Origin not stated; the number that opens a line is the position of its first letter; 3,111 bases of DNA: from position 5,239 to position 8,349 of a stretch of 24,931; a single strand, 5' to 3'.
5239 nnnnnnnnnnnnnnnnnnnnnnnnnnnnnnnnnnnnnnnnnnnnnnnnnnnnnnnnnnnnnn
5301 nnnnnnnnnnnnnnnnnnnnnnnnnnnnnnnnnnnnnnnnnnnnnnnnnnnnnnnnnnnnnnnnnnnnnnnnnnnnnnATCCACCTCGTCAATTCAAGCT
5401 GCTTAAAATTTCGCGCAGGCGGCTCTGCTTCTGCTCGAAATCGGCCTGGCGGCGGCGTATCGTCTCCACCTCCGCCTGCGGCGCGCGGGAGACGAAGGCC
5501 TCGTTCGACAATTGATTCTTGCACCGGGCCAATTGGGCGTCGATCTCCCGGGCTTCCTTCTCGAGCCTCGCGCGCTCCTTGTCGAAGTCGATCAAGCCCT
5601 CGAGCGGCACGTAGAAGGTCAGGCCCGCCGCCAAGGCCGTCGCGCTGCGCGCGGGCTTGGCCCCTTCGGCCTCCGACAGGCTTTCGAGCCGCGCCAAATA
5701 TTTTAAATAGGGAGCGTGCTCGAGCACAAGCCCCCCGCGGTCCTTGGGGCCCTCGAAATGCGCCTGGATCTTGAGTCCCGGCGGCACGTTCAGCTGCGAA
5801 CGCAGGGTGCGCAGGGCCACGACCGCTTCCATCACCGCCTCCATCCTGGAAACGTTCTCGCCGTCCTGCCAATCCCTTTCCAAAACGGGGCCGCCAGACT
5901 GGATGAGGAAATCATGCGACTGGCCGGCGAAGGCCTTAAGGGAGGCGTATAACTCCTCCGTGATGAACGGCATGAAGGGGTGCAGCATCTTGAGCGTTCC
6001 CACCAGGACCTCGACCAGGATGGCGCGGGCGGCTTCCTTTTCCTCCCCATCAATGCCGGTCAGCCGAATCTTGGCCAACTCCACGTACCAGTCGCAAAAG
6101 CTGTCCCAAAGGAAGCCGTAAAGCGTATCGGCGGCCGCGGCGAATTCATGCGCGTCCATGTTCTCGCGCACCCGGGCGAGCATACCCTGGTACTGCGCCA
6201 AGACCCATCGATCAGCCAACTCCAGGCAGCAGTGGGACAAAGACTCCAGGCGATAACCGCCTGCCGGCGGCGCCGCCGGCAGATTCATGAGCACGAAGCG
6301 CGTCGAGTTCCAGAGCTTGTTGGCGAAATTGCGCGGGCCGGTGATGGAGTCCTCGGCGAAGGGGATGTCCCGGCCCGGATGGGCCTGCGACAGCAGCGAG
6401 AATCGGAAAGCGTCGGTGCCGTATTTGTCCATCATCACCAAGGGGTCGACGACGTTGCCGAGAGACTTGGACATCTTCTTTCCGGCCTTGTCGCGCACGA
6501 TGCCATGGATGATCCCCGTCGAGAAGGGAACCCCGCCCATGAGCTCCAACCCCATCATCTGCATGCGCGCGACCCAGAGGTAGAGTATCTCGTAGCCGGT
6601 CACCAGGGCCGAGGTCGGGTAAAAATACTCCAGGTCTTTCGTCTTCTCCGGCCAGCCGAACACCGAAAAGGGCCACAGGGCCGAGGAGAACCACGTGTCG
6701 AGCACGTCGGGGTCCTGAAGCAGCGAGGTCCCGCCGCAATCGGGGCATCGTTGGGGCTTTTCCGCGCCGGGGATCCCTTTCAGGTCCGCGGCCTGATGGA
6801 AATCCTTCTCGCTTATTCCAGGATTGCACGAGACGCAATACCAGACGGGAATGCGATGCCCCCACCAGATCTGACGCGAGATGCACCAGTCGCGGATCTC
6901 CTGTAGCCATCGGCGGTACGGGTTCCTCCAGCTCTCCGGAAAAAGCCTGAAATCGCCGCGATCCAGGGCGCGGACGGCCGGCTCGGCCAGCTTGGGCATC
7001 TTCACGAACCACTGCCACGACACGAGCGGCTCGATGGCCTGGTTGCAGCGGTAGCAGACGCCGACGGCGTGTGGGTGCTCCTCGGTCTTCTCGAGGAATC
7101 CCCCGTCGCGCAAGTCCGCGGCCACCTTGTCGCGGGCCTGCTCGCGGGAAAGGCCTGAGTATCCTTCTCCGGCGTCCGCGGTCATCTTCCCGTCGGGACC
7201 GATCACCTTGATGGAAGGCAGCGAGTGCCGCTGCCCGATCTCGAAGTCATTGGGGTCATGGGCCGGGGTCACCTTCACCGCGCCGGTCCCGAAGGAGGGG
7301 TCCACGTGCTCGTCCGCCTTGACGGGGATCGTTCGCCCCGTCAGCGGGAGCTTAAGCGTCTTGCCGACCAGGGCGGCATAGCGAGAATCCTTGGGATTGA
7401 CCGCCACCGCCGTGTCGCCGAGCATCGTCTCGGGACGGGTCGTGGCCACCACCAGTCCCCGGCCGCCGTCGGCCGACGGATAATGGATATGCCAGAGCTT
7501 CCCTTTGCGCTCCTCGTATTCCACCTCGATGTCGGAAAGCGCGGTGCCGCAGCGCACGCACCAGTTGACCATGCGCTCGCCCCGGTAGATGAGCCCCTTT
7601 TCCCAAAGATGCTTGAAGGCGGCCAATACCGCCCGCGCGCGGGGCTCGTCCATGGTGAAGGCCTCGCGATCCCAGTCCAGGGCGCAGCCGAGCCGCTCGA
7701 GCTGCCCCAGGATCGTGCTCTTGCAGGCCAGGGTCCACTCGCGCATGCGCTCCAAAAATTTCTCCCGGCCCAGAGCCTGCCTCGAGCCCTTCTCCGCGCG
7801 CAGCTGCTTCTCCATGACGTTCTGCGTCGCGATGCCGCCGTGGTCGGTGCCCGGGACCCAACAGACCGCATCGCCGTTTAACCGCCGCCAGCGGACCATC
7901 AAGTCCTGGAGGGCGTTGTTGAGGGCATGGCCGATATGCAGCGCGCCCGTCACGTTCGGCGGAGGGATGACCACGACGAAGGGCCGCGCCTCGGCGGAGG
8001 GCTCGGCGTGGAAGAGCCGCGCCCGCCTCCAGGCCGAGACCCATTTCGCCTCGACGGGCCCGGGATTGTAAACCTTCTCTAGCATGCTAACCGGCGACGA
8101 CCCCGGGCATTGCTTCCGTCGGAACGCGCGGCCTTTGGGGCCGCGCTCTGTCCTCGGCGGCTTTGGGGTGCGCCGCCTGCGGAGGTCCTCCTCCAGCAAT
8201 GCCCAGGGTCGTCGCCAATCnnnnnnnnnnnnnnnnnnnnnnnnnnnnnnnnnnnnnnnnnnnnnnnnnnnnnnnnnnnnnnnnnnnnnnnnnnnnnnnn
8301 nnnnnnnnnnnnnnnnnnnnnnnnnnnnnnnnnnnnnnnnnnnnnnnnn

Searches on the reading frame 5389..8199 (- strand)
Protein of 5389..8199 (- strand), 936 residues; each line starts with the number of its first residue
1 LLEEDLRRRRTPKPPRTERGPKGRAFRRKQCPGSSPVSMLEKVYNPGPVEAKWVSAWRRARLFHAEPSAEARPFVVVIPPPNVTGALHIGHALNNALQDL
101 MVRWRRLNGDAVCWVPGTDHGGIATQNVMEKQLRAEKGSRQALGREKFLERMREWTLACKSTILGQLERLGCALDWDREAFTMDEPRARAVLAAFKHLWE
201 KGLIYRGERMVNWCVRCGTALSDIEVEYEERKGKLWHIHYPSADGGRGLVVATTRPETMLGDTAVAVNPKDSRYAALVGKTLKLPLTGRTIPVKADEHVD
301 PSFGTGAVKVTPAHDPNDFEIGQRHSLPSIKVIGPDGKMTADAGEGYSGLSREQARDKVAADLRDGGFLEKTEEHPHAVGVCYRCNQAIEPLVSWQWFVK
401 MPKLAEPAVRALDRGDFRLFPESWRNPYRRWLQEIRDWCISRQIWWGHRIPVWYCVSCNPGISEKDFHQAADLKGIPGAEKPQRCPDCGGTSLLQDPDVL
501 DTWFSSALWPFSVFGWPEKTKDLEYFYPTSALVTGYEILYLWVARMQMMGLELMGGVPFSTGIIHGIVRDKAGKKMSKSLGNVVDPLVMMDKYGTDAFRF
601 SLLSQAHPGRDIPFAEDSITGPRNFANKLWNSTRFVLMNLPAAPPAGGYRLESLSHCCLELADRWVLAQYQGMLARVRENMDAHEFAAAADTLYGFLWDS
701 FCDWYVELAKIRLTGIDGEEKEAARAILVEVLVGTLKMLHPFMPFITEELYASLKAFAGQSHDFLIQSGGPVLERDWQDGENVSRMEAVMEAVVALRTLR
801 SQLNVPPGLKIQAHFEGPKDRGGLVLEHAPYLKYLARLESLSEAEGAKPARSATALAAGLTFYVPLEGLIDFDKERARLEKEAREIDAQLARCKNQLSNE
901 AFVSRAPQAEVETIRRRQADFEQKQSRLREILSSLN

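Call 8: search_protein_families(library=pfam, proteins=[window:5389-8199:-], max_evalue=0.001)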
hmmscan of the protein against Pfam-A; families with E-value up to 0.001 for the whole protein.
window:5389-8199:- (936 aa): 5 families
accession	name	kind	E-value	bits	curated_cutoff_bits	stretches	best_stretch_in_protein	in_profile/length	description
PF00133.28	tRNA-synt_1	-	7e-130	433.9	22.7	1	53-613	2-412/414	tRNA synthetases class I (I, L, M and V)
PF08264.19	Anticodon_1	-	6.6e-33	114.1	25.1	1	663-813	1-146/148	Anticodon-binding domain of tRNA ligase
PF09334.17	tRNA-synt_1g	-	3.1e-22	79.3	20.1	2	78-227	5-136/391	tRNA synthetases class I (M)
PF10458.14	Val_tRNA-synt_C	-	2.1e-15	57.2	25.9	1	871-935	1-65/66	Valyl tRNA synthetase tRNA binding arm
PF13603.12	tRNA-synt_1_2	-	6.7e-10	39.2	25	1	279-339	86-146/185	Leucyl-tRNA synthetase, editing domain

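Call 10: find_related_loci(query=window:5389-8085:-, collection=genome_contigs, flank=10000)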
Query window:5389-8085:- (898 aa) in genome_contigs; peptide patterns used: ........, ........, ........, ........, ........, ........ (x = any residue, [..] = any of these).
438 stretches matched a pattern; 418 encode a relative of the query (tblastn E <= 1e-3); the best 80 are kept; 80 distinct loci.
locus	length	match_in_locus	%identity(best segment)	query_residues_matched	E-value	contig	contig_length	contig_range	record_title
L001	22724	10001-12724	69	1-897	0e+0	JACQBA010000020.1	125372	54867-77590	MAG: Elusimicrobia bacterium isolate NC_groundwater_930_Pr1_S-0.2um_66_35 Montesol18-Sp2_coassembly_scaffold_1246436, wh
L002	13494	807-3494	67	2-898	0e+0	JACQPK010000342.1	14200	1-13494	MAG: Elusimicrobia bacterium isolate NC_groundwater_1305_Ag_S-0.2um_70_34 S_p2_S4_coassembly_k141_2604011, whole genome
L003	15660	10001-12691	68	1-898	0e+0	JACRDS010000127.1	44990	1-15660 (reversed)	MAG: Elusimicrobia bacterium isolate NC_groundwater_1678_Pr3_B-0.1um_69_20 SR-2_scaffold_141_2558200, whole genome shotg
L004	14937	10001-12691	66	1-897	0e+0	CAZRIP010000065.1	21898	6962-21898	MAG TPA_asm: uncultured Elusimicrobia sp. isolate binchicken_co54_389 genome assembly, contig: NODE_4179_length_21898_co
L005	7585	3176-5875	67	1-897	0e+0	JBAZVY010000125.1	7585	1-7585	MAG: Elusimicrobiota bacterium isolate SO_2017_GW1_264 NODE_36364_length_7585_cov_0.737061_OW334_2017, whole genome shot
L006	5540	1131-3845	68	2-898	0e+0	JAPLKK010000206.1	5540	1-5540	MAG: Elusimicrobia bacterium isolate LacPavin_0818_WC55_MAG_67_8 LacPavin_0818_WC55_scaffold_1100792, whole genome shotg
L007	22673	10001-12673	67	1-892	0e+0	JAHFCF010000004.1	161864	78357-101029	MAG: Elusimicrobia bacterium isolate nzgw215 NODE_33_length_161865_cov_5.193479, whole genome shotgun sequence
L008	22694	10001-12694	67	1-898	0e+0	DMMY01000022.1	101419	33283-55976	MAG TPA_asm: Elusimicrobia bacterium isolate UBA9628 contig_1634, whole genome shotgun sequence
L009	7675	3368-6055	66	1-898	0e+0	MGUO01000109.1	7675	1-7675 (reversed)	MAG: Elusimicrobia bacterium RIFCSPHIGHO2_02_FULL_57_9 rifcsphigho2_02_scaffold_22606, whole genome shotgun sequence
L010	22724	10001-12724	66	1-898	0e+0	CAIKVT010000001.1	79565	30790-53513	MAG: uncultured Elusimicrobia bacterium isolate MJ-time_bin-0941 genome assembly, contig: bin-0941:01/84, whole genome s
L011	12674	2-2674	67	8-898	0e+0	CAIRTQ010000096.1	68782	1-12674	MAG: uncultured Elusimicrobia bacterium isolate MJ-2014_bin-0981 genome assembly, contig: bin-0981:096/158, whole genome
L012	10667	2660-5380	65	1-898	0e+0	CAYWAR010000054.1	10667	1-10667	MAG TPA_asm: uncultured Elusimicrobia sp. isolate binchicken_co248_100 genome assembly, contig: NODE_8501_length_10667_c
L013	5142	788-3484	66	2-898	0e+0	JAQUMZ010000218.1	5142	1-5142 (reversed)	MAG: Elusimicrobia bacterium isolate STD1_166 NODE_61995_length_5165_cov_2.416038_Sandtown_D1, whole genome shotgun sequ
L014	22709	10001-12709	64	1-898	0e+0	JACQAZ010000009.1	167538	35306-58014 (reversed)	MAG: Elusimicrobia bacterium isolate NC_groundwater_929_Pr1_S-0.2um_66_27 Montesol18-Sp2_coassembly_scaffold_169228, who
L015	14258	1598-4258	64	1-886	0e+0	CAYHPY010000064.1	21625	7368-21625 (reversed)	MAG TPA_asm: uncultured Elusimicrobia bacterium isolate ERP119705_co15_38 genome assembly, contig: NODE_2243_length_2162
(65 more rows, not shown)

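Call 22: find_homologous_proteins(query=window:5389-8085:-, max_evalue=1e-100)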
Query window:5389-8085:- (898 aa): 8000 proteins with E <= 1e-100 among 8000 candidates; the best 120 are listed.
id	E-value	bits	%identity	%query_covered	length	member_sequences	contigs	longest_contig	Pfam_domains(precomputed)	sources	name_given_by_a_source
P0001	0.0e+0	2113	100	100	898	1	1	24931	PF09334.18,PF08264.20,PF13603.13,PF00133.29,PF10458.15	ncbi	-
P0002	0.0e+0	1453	70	100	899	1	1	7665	PF09334.18,PF08264.20,PF13603.13,PF00133.29,PF10458.15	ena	-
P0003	0.0e+0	1442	69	100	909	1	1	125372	PF09334.18,PF08264.20,PF13603.13,PF00133.29,PF10458.15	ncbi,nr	ncbi:MAG: valine--tRNA ligase [Elusimicrobia bacterium]|nr:valine--tRNA ligase [Elusimicrobiota bact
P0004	0.0e+0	1430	69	100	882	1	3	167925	PF09334.18,PF08264.20,PF13603.13,PF00133.29,PF10458.15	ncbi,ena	-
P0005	0.0e+0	1424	68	100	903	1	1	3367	PF09334.18,PF01406.26,PF08264.20,PF13603.13,PF00133.29,PF10458.15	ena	-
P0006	0.0e+0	1409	68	100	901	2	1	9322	PF09334.18,PF08264.20,PF13603.13,PF00133.29,PF10458.15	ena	-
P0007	0.0e+0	1401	67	100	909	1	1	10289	PF09334.18,PF01406.26,PF08264.20,PF13603.13,PF00133.29,PF10458.15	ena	-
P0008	0.0e+0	1400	68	100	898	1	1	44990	PF09334.18,PF08264.20,PF13603.13,PF00133.29,PF10458.15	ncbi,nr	ncbi:MAG: valine--tRNA ligase [Elusimicrobia bacterium]|nr:valine--tRNA ligase [Elusimicrobiota bact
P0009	0.0e+0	1398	66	100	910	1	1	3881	PF09334.18,PF08264.20,PF13603.13,PF00133.29,PF10458.15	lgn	-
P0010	0.0e+0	1396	67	100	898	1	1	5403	PF09334.18,PF01406.26,PF08264.20,PF13603.13,PF00133.29,PF10458.15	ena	-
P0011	0.0e+0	1395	66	100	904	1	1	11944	PF09334.18,PF08264.20,PF13603.13,PF00133.29,PF10458.15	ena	-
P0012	0.0e+0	1394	67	100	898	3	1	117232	PF09334.18,PF08264.20,PF13603.13,PF00133.29,PF10458.15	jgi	jgi:valyl-tRNA synthetase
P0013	0.0e+0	1392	67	100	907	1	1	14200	PF09334.18,PF08264.20,PF13603.13,PF00133.29,PF10458.15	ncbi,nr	ncbi:MAG: valine--tRNA ligase [Elusimicrobia bacterium]|nr:valine--tRNA ligase [Elusimicrobiota bact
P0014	0.0e+0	1389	67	100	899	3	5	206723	PF09334.18,PF08264.20,PF13603.13,PF00133.29,PF10458.15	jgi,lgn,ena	-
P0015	0.0e+0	1388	67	100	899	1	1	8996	PF09334.18,PF08264.20,PF13603.13,PF00133.29,PF10458.15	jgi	jgi:valyl-tRNA synthetase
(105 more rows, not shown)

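Call 24: find_encoding_contigs(protein=P0001, flank=10000, max_places=4)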
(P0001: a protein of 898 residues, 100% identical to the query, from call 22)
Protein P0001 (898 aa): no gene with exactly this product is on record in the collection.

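Call 25: find_encoding_contigs(protein=P0002, flank=10000, max_places=4)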
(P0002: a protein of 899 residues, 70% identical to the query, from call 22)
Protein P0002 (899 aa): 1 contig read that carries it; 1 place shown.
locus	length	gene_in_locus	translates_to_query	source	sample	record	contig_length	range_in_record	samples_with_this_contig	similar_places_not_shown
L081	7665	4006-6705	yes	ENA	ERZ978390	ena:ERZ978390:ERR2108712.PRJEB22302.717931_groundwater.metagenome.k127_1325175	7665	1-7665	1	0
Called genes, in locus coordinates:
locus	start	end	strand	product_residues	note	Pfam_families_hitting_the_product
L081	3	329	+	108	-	?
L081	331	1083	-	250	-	-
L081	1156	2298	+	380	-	PF04055:Radical_SAM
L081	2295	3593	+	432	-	PF13638:PIN_4, PF02562:PhoH, PF13604:AAA_30 (weak)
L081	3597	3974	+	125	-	PF00072:Response_reg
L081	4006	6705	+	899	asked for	PF00133:tRNA-synt_1, PF09334:tRNA-synt_1g, PF13603:tRNA-synt_1_2 (weak), PF09334:tRNA-synt_1g (weak), PF08264:Anticodon_1, PF10458:Val_tRNA-synt_C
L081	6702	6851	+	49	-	-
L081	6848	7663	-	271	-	?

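Call 40: list_cluster_members(proteins=[P0001, P0121, P0123, P0125])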
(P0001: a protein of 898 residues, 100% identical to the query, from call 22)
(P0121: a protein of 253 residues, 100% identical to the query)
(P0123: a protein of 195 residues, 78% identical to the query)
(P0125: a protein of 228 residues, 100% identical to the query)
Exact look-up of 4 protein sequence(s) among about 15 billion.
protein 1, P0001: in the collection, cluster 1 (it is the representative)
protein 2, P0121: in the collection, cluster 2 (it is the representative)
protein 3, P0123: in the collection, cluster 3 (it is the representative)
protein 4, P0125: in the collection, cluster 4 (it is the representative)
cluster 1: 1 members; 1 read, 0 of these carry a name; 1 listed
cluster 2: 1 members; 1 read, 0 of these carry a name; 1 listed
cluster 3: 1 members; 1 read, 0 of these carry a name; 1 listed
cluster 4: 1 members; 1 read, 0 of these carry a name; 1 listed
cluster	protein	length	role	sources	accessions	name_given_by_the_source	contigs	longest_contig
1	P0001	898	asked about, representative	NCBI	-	-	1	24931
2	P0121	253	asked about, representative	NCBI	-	-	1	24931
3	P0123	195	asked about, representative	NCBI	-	-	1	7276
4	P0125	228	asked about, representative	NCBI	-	-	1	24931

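Call 57: search_protein_families(library=pfam, proteins=[L008:14654-14917:-, L008:15010-15960:-, L008:15913-16644:+, L008:13501-14556:-, L001:12727-13140:+, L081:6848-7663:-], max_evalue=0.001)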
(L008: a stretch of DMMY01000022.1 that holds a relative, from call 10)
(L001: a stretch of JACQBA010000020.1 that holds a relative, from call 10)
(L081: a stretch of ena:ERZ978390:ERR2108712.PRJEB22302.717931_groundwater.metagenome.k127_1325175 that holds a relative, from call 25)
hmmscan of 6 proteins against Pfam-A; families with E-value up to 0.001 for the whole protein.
L008:14654-14917:- (87 aa): 3 families
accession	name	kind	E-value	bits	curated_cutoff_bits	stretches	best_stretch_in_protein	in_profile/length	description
PF13384.12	HTH_23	-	4.1e-06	26.9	24.6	1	56-84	11-39/50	Homeodomain-like domain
PF18024.7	HTH_50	-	0.00061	19.9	27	0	55-81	16-42/50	Helix-turn-helix domain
PF13542.12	HTH_Tnp_ISL3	-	0.00072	19.4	27.4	0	51-82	16-46/51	Helix-turn-helix domain of transposase family ISL3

L008:15010-15960:- (316 aa): 0 families

L008:15913-16644:+ (243 aa): 0 families

L008:13501-14556:- (351 aa): 1 family
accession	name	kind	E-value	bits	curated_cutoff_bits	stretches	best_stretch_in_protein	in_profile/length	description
PF01557.24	FAA_hydrolase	-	2e-52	178.4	23.9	1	128-337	5-213/214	Fumarylacetoacetate (FAA) hydrolase C-terminal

L001:12727-13140:+ (137 aa): 1 family
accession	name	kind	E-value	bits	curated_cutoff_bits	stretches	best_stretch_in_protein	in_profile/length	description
PF00072.30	Response_reg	-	1.3e-13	51.5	30.2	1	16-131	1-110/111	Response regulator receiver domain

L081:6848-7663:- (271 aa): 4 families
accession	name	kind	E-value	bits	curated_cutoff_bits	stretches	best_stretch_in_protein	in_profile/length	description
PF00069.31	Pkinase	-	9.4e-45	153.5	31.7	1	19-206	1-199/263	Protein kinase domain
PF07714.23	PK_Tyr_Ser-Thr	-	4.1e-30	105.4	23.1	1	21-207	3-208/258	Protein tyrosine and serine/threonine kinase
PF01636.29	APH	-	1.2e-07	32.2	23.2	1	118-151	165-199/239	Phosphotransferase enzyme family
PF03109.22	ABC1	-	0.00034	20.3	22.9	0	122-157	187-222/244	ABC1 atypical kinase-like domain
